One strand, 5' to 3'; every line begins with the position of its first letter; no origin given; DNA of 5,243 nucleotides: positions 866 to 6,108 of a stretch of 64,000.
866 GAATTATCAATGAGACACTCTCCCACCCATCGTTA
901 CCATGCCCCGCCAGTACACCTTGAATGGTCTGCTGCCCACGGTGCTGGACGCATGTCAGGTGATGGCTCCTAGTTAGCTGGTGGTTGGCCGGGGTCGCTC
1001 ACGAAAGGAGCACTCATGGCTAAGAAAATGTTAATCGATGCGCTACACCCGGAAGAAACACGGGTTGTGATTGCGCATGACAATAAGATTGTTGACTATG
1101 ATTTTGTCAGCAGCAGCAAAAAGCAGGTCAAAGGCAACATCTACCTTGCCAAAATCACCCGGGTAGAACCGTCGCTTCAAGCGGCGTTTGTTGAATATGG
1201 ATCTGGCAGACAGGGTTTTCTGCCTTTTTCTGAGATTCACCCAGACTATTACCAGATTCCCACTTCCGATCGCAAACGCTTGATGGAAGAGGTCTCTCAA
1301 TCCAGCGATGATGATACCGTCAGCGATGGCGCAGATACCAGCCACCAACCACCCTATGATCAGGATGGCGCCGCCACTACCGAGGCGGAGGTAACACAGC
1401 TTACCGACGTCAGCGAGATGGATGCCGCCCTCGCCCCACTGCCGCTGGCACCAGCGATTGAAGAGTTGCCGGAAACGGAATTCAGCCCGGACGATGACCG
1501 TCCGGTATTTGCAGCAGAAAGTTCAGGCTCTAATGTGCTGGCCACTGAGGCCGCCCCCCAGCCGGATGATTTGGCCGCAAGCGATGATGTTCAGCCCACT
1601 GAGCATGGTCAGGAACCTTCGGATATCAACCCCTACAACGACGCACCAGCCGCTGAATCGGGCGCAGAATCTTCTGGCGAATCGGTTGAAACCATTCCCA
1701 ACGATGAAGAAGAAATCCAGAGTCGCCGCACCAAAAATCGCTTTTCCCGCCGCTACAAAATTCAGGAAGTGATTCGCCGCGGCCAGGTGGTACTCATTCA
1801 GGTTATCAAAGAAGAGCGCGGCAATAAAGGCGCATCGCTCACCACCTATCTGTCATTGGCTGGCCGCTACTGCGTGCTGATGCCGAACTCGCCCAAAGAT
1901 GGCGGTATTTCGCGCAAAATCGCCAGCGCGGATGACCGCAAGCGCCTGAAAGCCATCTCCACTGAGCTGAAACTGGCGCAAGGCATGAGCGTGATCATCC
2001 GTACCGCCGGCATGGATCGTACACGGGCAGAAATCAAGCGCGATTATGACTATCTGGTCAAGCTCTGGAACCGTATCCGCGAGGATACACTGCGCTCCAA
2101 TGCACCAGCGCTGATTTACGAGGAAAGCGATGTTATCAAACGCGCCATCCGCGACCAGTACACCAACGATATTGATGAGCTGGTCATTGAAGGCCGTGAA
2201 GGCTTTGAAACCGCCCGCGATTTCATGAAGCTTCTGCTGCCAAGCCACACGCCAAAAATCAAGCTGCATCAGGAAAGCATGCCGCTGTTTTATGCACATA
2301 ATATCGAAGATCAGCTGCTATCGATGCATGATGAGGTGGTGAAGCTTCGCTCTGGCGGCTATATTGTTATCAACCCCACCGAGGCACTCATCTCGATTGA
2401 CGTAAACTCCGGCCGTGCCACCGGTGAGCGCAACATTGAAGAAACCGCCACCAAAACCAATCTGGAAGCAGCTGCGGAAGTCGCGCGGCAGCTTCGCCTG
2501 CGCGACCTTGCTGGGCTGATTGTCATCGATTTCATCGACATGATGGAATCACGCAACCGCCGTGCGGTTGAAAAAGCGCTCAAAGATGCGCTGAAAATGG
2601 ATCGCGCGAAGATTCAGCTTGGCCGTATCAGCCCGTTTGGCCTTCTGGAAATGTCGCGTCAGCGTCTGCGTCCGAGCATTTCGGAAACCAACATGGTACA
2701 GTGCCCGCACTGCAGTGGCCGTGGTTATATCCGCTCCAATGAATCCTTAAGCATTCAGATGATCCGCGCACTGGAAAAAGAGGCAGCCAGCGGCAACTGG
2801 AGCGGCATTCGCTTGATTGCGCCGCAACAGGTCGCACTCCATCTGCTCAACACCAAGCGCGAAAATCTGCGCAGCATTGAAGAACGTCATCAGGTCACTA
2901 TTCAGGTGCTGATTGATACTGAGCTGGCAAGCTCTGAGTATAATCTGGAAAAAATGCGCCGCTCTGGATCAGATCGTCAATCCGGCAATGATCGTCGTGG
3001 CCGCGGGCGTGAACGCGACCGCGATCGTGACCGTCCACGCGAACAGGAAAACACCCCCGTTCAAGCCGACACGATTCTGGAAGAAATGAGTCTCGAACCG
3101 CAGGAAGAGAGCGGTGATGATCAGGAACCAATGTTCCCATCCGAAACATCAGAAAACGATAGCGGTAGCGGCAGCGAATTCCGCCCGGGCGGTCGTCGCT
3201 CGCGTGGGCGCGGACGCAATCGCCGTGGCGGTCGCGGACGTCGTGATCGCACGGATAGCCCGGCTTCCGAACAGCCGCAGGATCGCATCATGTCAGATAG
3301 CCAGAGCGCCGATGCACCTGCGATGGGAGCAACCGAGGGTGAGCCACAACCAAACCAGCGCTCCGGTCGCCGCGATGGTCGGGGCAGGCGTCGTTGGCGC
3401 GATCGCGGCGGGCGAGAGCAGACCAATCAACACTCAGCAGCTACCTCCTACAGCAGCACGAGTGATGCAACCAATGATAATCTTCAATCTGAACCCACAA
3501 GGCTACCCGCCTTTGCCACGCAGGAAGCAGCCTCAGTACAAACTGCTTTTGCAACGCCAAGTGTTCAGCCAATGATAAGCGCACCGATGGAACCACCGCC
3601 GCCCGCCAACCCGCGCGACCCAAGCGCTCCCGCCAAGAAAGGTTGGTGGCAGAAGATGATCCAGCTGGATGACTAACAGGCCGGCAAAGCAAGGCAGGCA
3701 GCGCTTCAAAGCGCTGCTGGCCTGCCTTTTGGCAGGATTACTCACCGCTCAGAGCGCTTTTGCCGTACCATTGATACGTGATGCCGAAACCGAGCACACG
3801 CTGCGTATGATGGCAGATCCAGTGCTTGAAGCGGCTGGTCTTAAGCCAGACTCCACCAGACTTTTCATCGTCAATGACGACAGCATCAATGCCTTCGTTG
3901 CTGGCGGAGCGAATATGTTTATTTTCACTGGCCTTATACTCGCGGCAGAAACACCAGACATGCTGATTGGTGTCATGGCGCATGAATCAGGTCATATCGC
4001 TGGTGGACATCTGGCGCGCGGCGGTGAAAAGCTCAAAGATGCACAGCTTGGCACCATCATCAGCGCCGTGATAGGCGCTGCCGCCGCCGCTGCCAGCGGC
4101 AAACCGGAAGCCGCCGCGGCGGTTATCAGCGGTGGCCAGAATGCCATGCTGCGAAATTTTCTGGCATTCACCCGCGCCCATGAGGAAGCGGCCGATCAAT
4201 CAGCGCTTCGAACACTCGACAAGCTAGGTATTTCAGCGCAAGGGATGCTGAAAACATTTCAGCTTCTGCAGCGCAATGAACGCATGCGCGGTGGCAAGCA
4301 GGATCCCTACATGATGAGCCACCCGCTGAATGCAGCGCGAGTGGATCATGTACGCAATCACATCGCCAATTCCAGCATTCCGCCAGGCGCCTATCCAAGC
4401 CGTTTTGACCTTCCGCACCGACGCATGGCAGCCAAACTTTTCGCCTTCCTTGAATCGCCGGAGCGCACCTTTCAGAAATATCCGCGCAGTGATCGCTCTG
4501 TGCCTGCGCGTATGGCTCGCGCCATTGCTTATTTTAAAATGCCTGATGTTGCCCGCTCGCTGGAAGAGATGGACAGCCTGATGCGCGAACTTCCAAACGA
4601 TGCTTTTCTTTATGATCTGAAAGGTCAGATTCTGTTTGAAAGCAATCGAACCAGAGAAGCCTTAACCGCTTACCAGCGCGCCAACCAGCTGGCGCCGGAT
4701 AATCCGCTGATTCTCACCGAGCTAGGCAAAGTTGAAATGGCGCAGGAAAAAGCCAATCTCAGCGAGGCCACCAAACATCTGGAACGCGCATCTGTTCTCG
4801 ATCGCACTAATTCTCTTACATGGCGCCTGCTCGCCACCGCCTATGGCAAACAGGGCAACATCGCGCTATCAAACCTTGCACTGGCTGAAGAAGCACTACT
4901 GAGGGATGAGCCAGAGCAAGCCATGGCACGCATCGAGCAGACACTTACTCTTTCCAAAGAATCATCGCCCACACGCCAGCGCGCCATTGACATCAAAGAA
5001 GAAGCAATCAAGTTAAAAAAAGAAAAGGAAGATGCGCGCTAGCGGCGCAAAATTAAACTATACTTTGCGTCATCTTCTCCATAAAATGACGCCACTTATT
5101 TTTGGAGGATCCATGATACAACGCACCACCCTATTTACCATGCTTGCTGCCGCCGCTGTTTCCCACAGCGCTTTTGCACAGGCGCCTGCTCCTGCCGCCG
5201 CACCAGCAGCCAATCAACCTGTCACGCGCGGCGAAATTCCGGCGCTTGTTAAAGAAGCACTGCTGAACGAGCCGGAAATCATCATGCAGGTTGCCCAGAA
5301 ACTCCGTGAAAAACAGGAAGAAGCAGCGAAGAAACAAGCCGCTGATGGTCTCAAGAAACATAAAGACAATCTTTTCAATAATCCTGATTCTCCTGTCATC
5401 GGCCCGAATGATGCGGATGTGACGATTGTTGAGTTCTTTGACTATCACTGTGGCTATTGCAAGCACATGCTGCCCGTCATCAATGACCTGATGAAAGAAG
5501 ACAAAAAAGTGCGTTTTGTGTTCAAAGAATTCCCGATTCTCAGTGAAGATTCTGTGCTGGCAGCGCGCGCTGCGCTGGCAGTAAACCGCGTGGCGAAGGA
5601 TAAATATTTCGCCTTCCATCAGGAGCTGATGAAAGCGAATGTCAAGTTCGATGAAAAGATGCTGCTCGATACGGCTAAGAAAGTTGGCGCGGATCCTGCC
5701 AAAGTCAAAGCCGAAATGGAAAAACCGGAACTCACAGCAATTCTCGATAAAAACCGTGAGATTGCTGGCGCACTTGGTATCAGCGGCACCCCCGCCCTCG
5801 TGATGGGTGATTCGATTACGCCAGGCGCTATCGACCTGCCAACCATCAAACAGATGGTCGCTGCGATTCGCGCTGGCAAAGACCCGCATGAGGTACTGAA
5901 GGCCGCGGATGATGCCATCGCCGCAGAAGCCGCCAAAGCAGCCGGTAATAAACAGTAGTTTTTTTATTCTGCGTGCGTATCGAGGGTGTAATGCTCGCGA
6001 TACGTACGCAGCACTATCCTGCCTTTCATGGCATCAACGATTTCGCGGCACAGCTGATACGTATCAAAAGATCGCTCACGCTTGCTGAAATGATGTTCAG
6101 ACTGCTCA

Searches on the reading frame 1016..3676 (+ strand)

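Call 69: search_protein_families(library=pfam, proteins=[window:1016-3676:+], max_evalue=0.0001)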
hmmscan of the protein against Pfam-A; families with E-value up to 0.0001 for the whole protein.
window:1016-3676:+ (886 aa): 3 families
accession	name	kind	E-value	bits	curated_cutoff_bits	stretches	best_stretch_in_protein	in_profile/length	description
PF10150.14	RNase_E_G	-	1e-98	330.6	25.5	1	280-550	1-269/270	Ribonuclease E/G family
PF20833.2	RNase_E_G_Thio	-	1.7e-25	89.4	26.8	1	562-646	1-85/86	RNase E/G, Thioredoxin-like domain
PF00575.29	S1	-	6.5e-08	33.3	22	1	39-82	4-45/74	S1 RNA binding domain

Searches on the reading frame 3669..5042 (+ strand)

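Call 69: search_protein_families(library=pfam, proteins=[window:3669-5042:+], max_evalue=0.0001)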
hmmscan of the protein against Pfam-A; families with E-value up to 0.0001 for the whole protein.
window:3669-5042:+ (457 aa): 6 families
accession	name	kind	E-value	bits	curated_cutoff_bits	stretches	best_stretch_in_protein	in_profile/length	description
PF01435.24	Peptidase_M48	-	2.5e-23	83.3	20.3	1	42-230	4-184/186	Peptidase family M48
PF13414.12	TPR_11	-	1.4e-11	44.3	26.8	1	319-355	1-37/42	TPR repeat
PF23914.1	TPR_CcmH_CycH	-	5.6e-08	33.2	42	1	307-399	45-138/158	Cytochrome c-type biogenesis protein H TPR domain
PF13428.12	TPR_14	-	8.7e-08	32.6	23.5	0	315-354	4-43/44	Tetratricopeptide repeat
PF13431.12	TPR_17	-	2e-06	28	24.4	0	371-398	2-29/34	Tetratricopeptide repeat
PF14559.12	TPR_19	-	6e-05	23.7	25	0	322-389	1-66/68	Tetratricopeptide repeat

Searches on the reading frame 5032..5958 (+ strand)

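Call 69: search_protein_families(library=pfam, proteins=[window:5032-5958:+], max_evalue=0.0001)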
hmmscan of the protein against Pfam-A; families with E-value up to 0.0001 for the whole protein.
window:5032-5958:+ (308 aa): 5 families
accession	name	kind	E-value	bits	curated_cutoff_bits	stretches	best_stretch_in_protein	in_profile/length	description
PF01323.26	DSBA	-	4.1e-23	82.6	25.6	1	131-275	1-189/191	DSBA-like thioredoxin domain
PF13462.12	Thioredoxin_4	-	1.8e-21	77.5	23.2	1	117-275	2-162/165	Thioredoxin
PF18312.6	ScsC_N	-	9.7e-08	32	25.8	1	68-98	4-34/34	Copper resistance protein ScsC N-terminal domain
PF00085.26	Thioredoxin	-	4.9e-06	26.9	23.5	0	128-163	18-54/103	Thioredoxin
PF13098.12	Thioredoxin_2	-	5.3e-05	23.9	27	0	131-266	8-94/104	Thioredoxin-like domain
